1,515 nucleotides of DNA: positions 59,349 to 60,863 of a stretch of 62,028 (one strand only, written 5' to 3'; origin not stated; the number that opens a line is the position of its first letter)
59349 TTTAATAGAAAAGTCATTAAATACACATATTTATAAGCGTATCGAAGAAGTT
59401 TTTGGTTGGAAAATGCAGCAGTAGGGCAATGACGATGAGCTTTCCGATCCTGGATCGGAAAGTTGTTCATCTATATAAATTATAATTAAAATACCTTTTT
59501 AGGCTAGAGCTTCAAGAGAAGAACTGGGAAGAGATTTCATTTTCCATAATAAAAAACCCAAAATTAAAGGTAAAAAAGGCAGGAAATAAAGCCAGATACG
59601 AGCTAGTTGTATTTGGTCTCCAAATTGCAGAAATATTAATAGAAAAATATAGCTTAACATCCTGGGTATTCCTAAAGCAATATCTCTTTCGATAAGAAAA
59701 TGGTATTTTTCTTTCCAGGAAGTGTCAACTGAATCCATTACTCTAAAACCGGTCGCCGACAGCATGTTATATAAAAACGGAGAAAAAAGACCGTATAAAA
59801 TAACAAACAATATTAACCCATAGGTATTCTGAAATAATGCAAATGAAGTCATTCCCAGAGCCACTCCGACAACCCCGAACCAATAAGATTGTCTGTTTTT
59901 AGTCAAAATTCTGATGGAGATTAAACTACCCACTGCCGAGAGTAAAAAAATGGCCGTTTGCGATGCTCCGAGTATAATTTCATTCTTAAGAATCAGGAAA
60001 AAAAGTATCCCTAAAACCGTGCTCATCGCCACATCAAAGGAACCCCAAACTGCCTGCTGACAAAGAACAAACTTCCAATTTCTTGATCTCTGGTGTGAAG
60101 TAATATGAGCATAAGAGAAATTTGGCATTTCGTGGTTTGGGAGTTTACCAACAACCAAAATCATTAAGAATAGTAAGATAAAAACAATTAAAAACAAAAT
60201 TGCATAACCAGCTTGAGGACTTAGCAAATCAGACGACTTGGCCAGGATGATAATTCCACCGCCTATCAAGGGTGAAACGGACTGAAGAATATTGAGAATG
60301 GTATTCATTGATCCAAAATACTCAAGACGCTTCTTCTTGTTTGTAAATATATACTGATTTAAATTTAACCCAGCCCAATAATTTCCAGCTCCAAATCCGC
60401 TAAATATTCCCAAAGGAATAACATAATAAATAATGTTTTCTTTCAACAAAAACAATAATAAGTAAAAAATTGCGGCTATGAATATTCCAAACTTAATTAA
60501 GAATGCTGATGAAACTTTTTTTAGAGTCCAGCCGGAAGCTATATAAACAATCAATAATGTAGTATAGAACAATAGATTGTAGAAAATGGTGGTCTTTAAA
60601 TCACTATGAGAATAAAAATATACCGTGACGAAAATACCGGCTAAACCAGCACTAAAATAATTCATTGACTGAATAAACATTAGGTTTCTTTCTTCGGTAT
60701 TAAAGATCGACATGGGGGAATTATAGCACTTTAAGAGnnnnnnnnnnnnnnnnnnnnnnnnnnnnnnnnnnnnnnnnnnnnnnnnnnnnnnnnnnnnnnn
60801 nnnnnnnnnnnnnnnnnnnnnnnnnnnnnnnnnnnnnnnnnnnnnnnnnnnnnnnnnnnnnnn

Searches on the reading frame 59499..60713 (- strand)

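Call 34: search_protein_families(library=pfam, proteins=[window:59499-60713:-], max_evalue=0.00001)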
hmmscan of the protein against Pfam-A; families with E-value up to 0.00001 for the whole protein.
window:59499-60713:- (404 aa): 1 family
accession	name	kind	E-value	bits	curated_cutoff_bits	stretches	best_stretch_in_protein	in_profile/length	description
PF07690.21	MFS_1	-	3.2e-11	43.2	33.4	1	11-321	1-318/347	Major Facilitator Superfamily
